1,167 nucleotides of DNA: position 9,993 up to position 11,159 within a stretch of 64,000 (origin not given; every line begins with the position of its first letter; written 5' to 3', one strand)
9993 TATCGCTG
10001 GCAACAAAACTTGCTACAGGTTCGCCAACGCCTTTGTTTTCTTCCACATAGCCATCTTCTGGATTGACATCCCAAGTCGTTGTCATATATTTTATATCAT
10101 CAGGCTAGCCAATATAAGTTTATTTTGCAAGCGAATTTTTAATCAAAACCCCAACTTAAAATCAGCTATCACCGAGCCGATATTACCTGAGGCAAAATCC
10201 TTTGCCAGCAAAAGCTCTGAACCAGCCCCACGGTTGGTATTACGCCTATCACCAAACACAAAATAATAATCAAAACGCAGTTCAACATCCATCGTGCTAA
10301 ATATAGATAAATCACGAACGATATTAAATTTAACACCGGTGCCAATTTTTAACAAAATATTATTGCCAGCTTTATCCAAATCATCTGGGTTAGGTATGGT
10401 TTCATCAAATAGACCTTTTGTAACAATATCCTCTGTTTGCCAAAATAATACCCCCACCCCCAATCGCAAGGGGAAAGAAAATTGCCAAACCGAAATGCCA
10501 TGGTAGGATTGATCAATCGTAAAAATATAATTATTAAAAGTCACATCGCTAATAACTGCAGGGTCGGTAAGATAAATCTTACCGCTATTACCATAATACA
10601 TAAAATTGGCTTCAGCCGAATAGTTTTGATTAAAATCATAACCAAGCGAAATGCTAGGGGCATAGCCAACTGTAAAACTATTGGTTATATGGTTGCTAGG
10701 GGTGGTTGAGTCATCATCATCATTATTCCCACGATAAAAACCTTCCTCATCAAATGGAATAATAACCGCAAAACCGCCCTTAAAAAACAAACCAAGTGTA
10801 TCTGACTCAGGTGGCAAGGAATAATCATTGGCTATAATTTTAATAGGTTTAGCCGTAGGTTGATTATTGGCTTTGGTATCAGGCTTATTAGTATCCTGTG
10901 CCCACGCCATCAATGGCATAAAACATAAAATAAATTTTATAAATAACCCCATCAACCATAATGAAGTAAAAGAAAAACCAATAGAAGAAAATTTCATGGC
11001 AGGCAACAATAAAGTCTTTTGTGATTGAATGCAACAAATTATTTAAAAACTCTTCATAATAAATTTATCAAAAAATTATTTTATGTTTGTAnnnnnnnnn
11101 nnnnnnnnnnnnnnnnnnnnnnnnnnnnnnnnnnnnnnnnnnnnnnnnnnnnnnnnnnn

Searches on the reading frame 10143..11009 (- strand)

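Call 10: search_protein_families(library=pfam, proteins=[window:10143-11009:-], max_evalue=0.01)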
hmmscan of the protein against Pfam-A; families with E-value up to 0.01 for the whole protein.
window:10143-11009:- (288 aa): 0 families

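Call 11: search_protein_families(library=ncbifam, proteins=[window:10143-11009:-], max_evalue=0.01)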
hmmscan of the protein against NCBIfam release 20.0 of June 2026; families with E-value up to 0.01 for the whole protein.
window:10143-11009:- (288 aa): 1 family
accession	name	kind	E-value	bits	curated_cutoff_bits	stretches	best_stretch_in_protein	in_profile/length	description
NF033755.1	gliding_CglE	equivalog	0.0025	17.7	70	1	111-197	26-116/172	adventurous gliding motility protein CglE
